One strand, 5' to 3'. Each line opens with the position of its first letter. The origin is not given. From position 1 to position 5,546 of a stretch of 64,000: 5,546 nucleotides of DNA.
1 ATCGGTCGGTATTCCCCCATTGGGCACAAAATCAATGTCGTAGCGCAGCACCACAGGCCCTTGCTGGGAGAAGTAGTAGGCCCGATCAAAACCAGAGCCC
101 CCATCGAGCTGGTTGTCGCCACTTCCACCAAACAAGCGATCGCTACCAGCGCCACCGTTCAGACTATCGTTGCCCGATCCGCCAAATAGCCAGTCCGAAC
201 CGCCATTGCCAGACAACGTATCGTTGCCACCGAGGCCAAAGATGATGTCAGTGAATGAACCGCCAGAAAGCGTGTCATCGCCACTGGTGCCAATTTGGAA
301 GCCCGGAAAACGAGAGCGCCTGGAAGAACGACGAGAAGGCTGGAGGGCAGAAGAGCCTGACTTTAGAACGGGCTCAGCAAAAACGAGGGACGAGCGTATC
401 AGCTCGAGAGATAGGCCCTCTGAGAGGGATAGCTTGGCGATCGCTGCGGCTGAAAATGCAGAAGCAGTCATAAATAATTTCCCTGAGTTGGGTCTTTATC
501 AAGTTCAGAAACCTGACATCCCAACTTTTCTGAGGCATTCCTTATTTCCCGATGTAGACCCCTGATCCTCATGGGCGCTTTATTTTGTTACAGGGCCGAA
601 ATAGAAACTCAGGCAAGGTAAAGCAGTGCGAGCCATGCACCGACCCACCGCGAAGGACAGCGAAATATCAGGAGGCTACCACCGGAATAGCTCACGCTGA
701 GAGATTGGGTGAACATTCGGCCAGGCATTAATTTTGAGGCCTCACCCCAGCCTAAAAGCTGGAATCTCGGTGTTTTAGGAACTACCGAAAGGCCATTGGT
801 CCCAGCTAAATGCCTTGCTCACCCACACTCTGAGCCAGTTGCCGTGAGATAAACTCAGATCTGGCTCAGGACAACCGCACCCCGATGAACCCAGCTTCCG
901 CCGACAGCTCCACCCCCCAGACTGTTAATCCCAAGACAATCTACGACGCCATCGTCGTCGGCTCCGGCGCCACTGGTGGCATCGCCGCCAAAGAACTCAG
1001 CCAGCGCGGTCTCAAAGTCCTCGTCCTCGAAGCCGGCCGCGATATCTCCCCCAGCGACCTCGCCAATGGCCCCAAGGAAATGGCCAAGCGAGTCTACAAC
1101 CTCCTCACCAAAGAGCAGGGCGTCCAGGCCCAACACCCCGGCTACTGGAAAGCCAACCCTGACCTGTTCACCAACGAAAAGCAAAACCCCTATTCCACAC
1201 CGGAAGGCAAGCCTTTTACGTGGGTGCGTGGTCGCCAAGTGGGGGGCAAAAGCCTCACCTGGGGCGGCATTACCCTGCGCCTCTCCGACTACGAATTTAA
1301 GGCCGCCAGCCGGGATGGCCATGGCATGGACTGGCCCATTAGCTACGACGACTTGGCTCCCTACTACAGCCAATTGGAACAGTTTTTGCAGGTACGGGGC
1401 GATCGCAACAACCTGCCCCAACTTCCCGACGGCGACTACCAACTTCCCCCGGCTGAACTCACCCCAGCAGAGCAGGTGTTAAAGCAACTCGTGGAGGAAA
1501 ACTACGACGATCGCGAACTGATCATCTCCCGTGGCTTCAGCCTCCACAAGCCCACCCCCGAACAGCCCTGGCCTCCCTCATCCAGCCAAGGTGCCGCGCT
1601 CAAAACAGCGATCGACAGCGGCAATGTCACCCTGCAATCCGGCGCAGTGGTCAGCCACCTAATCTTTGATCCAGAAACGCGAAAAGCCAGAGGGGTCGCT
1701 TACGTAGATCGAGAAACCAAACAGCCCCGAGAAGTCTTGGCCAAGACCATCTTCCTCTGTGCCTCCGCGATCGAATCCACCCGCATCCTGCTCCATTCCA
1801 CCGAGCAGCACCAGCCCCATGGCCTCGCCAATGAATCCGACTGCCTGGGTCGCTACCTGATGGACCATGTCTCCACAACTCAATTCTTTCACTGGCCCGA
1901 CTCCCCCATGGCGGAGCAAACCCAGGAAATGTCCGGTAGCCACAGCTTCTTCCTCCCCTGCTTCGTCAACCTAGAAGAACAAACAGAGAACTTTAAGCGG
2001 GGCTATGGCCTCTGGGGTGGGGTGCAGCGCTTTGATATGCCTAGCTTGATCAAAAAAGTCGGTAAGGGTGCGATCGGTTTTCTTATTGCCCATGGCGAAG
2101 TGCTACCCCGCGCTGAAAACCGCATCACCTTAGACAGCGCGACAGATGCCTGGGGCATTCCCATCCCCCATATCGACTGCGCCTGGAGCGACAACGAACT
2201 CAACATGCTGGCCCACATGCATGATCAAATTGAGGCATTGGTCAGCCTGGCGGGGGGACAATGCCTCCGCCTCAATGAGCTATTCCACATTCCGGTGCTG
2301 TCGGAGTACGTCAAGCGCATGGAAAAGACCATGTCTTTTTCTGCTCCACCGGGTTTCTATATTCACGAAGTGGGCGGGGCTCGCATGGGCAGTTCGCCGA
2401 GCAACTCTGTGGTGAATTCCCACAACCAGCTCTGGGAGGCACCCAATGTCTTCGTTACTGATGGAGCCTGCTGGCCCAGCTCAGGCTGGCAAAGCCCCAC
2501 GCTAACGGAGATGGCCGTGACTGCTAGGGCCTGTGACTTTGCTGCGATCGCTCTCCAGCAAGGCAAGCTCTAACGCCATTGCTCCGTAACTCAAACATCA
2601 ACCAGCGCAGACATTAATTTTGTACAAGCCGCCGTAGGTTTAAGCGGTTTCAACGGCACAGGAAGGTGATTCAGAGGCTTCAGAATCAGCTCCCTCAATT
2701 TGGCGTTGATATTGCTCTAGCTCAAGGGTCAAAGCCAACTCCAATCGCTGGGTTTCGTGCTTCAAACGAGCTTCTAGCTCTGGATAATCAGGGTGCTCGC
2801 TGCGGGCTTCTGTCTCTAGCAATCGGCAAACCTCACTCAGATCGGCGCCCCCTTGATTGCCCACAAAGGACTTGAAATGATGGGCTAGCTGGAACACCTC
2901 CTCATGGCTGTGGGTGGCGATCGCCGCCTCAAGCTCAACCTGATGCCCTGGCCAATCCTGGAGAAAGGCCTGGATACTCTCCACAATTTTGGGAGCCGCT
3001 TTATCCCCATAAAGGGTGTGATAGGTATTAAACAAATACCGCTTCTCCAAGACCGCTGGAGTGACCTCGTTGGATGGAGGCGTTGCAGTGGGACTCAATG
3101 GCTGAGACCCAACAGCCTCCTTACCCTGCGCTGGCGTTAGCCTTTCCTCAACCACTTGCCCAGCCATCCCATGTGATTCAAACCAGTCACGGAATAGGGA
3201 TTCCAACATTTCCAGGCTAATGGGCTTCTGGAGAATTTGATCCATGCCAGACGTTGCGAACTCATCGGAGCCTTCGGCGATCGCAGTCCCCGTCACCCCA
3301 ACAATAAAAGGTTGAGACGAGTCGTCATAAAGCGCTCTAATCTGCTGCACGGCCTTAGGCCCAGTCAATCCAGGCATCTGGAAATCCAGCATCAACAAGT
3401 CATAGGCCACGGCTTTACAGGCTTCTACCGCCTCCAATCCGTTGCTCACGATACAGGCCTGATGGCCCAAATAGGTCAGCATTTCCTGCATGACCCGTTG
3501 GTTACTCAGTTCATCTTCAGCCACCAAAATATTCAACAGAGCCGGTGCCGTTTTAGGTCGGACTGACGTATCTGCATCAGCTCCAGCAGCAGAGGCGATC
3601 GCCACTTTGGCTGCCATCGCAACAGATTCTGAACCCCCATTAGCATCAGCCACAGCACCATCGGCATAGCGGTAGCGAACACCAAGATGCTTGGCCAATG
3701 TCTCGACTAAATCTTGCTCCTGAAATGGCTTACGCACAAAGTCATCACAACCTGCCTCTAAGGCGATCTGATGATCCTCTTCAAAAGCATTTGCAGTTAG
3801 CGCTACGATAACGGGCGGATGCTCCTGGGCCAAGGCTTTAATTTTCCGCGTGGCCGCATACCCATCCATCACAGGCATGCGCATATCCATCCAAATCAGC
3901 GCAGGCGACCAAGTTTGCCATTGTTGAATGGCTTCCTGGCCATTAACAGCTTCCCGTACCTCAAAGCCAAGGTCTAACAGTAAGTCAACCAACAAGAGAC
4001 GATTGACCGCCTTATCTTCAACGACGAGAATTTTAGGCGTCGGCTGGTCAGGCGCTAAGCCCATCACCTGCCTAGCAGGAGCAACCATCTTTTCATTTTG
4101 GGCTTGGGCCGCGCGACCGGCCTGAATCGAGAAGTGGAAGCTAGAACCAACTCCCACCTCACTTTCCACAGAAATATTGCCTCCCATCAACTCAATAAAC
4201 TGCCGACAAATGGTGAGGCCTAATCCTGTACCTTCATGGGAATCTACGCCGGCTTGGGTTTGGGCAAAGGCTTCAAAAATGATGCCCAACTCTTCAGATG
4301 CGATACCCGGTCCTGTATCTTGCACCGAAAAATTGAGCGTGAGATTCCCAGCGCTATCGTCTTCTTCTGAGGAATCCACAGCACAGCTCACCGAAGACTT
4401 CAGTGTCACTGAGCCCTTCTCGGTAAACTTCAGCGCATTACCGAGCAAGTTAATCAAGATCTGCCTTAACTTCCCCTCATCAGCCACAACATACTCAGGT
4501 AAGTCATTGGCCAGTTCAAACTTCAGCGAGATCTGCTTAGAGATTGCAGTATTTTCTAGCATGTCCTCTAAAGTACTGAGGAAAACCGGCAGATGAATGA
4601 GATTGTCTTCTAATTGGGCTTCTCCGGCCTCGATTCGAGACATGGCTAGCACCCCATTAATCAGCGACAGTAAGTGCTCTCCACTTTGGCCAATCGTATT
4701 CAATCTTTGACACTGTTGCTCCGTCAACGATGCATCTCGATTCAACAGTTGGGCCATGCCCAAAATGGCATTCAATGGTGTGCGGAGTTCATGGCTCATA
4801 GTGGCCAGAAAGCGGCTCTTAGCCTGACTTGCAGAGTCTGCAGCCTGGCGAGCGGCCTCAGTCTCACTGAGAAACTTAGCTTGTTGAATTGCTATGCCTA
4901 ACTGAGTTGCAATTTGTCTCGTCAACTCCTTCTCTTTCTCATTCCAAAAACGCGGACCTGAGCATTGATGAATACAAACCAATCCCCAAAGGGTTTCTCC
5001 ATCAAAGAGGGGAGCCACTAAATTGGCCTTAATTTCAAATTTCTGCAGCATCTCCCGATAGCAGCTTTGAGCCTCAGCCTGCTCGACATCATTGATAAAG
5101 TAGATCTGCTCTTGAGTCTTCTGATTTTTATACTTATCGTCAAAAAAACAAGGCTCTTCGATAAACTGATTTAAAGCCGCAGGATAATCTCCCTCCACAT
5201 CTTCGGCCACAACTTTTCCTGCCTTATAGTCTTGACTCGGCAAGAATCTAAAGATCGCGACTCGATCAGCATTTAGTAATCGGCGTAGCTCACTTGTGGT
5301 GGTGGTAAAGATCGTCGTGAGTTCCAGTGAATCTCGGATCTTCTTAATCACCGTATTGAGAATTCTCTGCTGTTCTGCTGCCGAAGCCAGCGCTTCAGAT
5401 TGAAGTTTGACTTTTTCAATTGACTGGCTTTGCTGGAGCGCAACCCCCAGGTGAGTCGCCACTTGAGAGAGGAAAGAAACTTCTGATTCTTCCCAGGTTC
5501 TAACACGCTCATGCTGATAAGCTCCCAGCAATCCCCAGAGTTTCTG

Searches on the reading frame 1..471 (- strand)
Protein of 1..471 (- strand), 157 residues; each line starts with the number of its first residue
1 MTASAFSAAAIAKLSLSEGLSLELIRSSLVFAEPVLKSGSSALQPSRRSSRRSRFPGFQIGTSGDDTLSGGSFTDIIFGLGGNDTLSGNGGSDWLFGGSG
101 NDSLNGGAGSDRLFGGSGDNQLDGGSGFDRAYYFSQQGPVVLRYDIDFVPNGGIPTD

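Call 21: search_protein_families(library=pfam, proteins=[window:1-471:-], max_evalue=0.001)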
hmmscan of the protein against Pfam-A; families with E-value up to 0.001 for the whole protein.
window:1-471:- (157 aa): 1 family
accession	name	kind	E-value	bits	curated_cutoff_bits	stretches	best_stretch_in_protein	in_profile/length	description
PF00353.25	HemolysinCabind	-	2.1e-17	63.2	23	2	96-130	1-35/36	RTX calcium-binding nonapeptide repeat (4 copies)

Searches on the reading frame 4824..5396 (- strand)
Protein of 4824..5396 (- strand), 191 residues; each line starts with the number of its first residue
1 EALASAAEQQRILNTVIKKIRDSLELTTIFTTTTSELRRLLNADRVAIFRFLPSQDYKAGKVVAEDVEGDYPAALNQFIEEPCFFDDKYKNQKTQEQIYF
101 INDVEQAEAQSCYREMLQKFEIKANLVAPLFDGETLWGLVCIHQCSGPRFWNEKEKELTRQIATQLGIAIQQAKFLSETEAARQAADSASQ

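Call 13: search_solved_structures(query=window:4824-5396:-, show_alignments=3)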
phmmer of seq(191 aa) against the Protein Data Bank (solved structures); distinct sequences matched with E-value up to 0.001: 33.
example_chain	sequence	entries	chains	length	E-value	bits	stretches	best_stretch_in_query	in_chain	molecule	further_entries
6oap_A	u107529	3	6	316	4.9e-32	114.3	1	6-177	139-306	Dual sensor histidine kinase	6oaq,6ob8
6bhn_A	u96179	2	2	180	5.5e-31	110.9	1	13-181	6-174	Methyl-accepting chemotaxis sensory transducer with phytochrome sensor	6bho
3w2z_A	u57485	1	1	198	8.1e-29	103.8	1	13-181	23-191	Methyl-accepting chemotaxis protein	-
5zoh_A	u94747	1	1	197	8.6e-29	103.7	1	13-181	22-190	Methyl-accepting chemotaxis protein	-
6xhg_A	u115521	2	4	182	4.6e-27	98.1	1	10-177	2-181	JSC1_58120g3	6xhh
8k9o_A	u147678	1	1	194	2.4e-26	95.8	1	9-179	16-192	histidine kinase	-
5dfx_A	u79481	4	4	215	4.9e-24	88.2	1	20-178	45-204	Histidine kinase | Sensory transduction histidine kinase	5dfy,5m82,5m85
7lsc_A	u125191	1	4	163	3.9e-23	85.3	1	26-173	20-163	miRFP670nano3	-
6mgh_A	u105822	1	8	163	1.4e-22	83.5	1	26-173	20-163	miRFP670nano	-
3vv4_A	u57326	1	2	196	1.6e-22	83.3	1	25-179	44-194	Methyl-accepting chemotaxis protein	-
7ckv_A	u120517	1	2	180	4.6e-22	81.8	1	27-179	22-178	RcaE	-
4fof_A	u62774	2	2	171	8.9e-22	80.9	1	26-182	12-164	Methyl-accepting chemotaxis protein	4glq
2m7u_A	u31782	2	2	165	1.1e-21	80.6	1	26-181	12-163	Methyl-accepting chemotaxis protein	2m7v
7lsd_A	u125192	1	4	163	6.2e-21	78.1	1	26-173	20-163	miRFP718nano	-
6p58_A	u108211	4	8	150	8.9e-20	74.4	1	27-166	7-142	Methyl-accepting chemotaxis protein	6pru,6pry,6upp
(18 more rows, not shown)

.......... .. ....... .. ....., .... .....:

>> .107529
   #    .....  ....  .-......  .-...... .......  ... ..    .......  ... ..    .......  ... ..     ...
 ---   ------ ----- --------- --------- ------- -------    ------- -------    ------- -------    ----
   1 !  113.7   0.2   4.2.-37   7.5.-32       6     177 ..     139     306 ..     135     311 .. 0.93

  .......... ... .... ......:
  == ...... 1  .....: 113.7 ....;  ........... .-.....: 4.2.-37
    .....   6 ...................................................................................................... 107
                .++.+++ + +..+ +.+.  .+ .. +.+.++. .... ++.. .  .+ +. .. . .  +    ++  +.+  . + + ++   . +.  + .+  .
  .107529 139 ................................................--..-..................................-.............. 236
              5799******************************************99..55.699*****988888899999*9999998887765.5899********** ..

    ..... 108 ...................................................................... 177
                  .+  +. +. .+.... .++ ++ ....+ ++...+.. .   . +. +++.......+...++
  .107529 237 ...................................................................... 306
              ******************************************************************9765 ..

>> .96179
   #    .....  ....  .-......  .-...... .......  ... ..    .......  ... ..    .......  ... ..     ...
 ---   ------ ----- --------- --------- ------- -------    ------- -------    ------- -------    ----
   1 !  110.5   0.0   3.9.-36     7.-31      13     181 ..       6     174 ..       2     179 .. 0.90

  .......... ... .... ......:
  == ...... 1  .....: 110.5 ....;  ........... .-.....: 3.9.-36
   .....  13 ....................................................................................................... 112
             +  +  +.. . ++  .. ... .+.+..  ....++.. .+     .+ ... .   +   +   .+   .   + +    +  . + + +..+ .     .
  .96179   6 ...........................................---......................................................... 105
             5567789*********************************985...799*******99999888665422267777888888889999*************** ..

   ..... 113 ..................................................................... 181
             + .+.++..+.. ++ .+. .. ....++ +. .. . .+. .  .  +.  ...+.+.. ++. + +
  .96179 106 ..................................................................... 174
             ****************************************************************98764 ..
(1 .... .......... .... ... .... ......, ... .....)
